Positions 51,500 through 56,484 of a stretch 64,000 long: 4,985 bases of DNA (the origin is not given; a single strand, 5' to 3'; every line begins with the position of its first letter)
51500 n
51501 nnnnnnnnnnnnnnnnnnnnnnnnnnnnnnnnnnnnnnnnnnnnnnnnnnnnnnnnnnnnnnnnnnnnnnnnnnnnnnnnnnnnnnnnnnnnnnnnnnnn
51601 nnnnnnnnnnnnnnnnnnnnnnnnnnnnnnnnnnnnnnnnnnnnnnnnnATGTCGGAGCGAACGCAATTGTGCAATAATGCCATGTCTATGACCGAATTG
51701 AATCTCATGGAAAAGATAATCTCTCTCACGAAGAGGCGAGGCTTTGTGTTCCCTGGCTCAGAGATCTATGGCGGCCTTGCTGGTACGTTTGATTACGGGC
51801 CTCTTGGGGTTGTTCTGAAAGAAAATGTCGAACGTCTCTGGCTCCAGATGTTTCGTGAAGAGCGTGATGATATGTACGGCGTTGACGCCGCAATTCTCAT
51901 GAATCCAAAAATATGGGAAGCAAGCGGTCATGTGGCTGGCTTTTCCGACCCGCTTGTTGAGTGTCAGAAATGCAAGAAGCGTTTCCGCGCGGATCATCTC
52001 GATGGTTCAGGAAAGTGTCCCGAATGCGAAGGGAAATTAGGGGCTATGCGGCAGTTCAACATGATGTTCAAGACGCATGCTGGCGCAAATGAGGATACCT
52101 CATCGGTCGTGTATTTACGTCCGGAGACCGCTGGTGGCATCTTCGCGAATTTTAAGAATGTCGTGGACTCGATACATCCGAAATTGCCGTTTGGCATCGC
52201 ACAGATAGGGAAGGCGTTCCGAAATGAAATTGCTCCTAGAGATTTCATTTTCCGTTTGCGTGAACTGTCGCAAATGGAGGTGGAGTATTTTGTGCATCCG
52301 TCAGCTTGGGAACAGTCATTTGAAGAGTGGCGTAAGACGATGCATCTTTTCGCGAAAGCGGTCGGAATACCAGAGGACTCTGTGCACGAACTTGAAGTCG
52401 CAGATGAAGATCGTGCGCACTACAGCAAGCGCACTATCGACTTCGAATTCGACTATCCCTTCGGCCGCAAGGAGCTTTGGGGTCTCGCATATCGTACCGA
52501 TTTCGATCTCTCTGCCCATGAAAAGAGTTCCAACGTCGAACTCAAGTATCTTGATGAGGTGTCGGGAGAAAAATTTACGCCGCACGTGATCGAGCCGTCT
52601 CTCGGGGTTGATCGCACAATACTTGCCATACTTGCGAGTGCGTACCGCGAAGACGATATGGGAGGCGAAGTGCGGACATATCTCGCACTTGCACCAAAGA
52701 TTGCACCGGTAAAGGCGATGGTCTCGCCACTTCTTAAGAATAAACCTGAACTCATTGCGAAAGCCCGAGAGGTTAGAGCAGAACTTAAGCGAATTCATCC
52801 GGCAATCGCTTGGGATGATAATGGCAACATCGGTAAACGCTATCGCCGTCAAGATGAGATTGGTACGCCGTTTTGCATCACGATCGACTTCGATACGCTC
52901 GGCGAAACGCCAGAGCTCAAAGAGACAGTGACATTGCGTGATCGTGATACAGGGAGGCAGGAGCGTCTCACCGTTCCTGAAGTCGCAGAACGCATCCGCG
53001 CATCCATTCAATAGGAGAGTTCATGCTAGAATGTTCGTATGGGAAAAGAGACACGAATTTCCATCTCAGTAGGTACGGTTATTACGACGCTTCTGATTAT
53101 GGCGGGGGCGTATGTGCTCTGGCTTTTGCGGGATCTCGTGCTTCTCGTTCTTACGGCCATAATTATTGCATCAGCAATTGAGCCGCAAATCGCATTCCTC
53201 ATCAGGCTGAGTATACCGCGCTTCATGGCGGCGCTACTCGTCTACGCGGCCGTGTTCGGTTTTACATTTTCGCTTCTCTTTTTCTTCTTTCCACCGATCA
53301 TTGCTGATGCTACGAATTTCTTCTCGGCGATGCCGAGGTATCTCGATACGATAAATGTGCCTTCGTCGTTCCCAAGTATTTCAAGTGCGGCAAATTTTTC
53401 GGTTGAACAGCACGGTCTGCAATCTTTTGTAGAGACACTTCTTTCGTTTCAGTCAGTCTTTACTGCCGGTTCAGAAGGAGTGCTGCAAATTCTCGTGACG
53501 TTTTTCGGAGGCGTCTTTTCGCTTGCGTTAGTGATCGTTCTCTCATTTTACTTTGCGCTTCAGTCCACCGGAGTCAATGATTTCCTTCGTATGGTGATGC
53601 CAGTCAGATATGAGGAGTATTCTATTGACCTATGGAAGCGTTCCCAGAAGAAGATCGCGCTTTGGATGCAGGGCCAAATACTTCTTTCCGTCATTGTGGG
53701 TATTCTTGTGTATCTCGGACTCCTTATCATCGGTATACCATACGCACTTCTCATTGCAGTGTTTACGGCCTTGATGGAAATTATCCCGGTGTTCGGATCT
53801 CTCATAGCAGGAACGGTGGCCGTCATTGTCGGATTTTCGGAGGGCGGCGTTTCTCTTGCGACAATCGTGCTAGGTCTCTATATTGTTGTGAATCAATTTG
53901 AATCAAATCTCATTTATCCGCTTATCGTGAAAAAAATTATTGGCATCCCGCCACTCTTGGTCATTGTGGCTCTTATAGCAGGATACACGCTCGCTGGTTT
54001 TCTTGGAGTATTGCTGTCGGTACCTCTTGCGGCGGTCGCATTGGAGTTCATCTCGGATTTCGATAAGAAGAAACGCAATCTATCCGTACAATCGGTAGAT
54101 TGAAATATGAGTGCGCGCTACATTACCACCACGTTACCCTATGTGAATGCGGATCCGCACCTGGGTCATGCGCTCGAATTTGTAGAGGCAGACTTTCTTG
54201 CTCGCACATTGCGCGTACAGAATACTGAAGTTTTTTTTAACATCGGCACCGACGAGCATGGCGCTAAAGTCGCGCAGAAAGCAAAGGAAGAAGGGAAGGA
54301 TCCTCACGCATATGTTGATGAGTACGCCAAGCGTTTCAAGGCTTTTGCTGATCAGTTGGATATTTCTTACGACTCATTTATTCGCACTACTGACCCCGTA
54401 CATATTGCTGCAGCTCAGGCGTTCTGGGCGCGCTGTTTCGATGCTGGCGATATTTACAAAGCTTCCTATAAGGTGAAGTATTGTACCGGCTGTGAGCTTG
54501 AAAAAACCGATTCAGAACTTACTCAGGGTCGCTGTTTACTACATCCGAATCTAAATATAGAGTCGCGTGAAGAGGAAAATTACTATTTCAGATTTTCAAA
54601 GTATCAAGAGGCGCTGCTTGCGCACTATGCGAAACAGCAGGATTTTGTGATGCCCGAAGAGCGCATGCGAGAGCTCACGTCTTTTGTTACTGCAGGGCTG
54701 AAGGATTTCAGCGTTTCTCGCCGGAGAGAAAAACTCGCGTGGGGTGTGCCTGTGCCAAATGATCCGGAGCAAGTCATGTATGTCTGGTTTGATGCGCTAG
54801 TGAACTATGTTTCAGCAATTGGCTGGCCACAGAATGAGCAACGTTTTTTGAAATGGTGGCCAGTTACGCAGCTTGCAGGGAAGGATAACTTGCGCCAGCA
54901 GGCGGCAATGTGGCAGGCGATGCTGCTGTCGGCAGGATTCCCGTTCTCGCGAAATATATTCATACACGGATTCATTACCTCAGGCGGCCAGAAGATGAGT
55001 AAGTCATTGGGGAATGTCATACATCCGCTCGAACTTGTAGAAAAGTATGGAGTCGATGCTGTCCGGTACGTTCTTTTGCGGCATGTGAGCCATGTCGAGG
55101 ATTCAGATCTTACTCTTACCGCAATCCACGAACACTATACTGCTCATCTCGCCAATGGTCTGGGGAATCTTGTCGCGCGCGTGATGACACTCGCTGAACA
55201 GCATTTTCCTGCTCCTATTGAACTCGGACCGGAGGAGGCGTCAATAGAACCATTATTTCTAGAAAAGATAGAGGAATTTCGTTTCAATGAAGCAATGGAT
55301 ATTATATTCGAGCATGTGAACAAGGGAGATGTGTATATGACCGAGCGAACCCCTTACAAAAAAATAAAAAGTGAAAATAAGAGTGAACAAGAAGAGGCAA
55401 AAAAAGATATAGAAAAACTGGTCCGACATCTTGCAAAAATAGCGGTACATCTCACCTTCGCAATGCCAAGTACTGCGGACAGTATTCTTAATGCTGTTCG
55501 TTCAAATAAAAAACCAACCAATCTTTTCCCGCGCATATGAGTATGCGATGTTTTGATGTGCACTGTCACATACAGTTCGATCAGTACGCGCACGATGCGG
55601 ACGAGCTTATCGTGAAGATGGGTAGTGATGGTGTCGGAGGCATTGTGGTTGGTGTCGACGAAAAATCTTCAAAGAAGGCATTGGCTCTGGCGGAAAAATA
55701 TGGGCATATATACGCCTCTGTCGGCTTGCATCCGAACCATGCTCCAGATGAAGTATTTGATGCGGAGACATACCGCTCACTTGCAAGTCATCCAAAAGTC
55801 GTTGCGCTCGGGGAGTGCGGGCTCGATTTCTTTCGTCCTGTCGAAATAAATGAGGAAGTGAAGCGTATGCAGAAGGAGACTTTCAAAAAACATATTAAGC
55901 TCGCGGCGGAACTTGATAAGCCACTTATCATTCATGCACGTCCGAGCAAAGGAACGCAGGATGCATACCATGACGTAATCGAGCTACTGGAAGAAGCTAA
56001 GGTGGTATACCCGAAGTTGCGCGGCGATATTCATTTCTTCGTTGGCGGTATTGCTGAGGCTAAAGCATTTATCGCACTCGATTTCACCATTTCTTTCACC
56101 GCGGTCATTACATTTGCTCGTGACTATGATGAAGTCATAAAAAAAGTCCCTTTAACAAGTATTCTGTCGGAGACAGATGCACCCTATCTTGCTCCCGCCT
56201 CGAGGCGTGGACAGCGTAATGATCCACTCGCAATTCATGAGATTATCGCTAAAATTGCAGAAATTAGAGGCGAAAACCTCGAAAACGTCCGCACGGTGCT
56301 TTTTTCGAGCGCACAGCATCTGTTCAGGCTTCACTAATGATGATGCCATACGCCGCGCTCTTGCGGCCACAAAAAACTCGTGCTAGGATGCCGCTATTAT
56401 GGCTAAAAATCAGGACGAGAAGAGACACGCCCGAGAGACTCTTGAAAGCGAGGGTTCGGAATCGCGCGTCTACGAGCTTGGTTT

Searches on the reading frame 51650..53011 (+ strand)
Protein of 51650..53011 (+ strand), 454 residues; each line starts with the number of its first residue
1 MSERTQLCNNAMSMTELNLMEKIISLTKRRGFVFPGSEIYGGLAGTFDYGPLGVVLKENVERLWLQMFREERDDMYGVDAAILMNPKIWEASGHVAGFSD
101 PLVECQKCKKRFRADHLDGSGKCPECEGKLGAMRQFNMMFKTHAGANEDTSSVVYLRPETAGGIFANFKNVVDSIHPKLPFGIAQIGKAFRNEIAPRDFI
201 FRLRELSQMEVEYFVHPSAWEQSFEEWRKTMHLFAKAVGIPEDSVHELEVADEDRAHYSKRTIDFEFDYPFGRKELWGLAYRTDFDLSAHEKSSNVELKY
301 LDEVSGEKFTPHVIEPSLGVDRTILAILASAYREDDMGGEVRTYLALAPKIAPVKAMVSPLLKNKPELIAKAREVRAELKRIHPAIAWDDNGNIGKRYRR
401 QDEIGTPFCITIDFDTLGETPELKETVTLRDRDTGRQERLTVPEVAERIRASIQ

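Call 65: search_protein_families(library=pfam, proteins=[window:51650-53011:+], max_evalue=0.001)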
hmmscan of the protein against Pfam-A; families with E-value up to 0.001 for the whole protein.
window:51650-53011:+ (454 aa): 3 families
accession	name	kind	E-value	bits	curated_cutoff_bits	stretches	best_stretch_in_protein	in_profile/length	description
PF03129.25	HGTP_anticodon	-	7.3e-17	61.8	21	1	355-451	1-93/94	Anticodon binding domain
PF00587.30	tRNA-synt_2b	-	2.8e-15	57.3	29.3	1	151-329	8-177/179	tRNA synthetase class II core domain (G, H, P, S and T)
PF23455.1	DUF7129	-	0.00039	20.5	30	1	103-130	12-37/45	Domain of unknown function (DUF7129)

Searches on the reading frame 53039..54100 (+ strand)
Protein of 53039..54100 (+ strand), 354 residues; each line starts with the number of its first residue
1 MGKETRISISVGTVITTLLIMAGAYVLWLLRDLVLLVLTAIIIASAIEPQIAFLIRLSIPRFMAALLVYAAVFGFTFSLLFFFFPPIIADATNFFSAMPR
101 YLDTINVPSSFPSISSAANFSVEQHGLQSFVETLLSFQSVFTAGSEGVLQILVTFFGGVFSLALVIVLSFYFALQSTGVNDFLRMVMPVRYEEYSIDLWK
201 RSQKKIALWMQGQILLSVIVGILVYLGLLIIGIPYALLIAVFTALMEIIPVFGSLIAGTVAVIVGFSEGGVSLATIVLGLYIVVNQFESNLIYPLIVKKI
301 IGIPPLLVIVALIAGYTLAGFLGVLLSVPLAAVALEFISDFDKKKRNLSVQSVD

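Call 65: search_protein_families(library=pfam, proteins=[window:53039-54100:+], max_evalue=0.001)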
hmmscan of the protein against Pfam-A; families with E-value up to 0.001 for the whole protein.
window:53039-54100:+ (354 aa): 1 family
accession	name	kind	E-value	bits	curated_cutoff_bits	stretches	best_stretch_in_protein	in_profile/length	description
PF01594.21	AI-2E_transport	-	6.8e-53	180.4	34.3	1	16-339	4-324/327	AI-2E family transporter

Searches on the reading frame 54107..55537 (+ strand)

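Call 93: search_protein_families(library=pfam, proteins=[window:54107-55537:+], max_evalue=0.00001)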
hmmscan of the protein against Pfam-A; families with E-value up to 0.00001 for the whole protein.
window:54107-55537:+ (477 aa): 3 families
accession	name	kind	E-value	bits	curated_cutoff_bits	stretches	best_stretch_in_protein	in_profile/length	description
PF09334.17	tRNA-synt_1g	-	2.2e-92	310.3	20.1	2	136-360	162-391/391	tRNA synthetases class I (M)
PF00133.28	tRNA-synt_1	-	3.2e-33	115.5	22.7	2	221-332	296-410/414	tRNA synthetases class I (I, L, M and V)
PF01406.26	tRNA-synt_1e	-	6.4e-14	52.4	27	1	283-326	239-283/301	tRNA synthetases class I (C) catalytic domain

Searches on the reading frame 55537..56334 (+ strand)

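Call 93: search_protein_families(library=pfam, proteins=[window:55537-56334:+], max_evalue=0.00001)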
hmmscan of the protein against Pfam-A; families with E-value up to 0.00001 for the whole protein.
window:55537-56334:+ (266 aa): 1 family
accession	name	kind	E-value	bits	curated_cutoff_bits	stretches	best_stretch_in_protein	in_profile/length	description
PF01026.27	TatD_DNase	-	1.1e-66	225.3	27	1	6-264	1-253/253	TatD related DNase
